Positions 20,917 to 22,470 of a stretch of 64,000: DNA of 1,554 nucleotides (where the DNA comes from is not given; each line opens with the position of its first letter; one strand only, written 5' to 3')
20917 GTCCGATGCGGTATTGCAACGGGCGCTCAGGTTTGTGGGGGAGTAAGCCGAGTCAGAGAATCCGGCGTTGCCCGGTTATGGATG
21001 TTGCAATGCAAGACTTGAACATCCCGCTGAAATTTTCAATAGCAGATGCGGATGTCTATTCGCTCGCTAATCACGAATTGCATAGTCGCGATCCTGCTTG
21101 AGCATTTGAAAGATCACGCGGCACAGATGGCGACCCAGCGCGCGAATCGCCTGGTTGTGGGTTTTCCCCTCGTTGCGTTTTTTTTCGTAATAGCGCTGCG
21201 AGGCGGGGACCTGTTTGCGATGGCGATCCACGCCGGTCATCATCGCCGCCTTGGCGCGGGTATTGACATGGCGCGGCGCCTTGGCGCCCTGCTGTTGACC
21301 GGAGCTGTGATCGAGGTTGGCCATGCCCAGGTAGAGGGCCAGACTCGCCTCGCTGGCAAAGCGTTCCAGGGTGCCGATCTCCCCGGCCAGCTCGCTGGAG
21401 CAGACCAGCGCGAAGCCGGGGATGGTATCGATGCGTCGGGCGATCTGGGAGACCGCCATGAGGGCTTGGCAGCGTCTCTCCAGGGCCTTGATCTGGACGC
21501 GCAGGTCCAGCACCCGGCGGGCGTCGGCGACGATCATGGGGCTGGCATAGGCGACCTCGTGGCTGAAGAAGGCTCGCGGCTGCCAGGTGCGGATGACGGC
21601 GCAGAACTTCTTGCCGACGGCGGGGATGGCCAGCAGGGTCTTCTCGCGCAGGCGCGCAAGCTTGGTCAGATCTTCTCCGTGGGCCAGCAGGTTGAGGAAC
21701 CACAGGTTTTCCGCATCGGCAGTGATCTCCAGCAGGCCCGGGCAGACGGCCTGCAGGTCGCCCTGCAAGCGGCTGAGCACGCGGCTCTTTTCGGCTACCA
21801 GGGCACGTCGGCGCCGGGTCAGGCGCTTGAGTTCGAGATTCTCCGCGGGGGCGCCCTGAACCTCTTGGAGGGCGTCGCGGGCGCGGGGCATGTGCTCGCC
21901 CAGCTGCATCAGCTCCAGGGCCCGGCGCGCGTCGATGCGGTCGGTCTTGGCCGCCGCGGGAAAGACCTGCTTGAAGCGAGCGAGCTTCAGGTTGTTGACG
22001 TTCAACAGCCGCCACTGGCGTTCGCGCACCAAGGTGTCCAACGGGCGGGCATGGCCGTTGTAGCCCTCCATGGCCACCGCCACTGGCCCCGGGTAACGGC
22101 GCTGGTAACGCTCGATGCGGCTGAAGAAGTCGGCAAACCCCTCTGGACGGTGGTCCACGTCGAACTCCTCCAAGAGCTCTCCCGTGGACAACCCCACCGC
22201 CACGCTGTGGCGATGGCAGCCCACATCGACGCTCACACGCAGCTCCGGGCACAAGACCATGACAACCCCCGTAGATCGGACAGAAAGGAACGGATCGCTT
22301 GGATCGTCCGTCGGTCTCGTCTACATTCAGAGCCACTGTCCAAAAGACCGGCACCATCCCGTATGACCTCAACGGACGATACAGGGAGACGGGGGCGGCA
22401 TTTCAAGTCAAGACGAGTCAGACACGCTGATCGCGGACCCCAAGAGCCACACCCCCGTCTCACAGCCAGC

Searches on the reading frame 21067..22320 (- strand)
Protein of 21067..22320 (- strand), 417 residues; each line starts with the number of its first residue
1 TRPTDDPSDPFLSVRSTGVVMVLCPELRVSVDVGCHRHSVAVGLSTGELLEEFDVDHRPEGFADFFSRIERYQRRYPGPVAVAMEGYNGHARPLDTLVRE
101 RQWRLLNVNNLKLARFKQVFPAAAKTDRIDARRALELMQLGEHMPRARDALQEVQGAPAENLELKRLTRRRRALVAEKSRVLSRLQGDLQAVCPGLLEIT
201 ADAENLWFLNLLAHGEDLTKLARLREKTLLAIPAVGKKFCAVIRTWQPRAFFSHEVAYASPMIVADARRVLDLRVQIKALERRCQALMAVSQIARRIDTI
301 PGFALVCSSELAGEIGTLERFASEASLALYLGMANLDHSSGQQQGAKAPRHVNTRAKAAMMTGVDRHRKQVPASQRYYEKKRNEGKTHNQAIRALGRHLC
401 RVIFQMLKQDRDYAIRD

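Call 50: search_protein_families(library=pfam, proteins=[window:21067-22320:-], max_evalue=0.0001)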
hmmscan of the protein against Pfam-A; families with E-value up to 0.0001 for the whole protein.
window:21067-22320:- (417 aa): 2 families
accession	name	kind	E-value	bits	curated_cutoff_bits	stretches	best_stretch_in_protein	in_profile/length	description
PF01548.23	DEDD_Tnp_IS110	-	3.7e-20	72.7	29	1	30-194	2-155/155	Transposase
PF02371.22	Transposase_20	-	3.2e-12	47.1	21.3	1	295-378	2-86/87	Transposase IS116/IS110/IS902 family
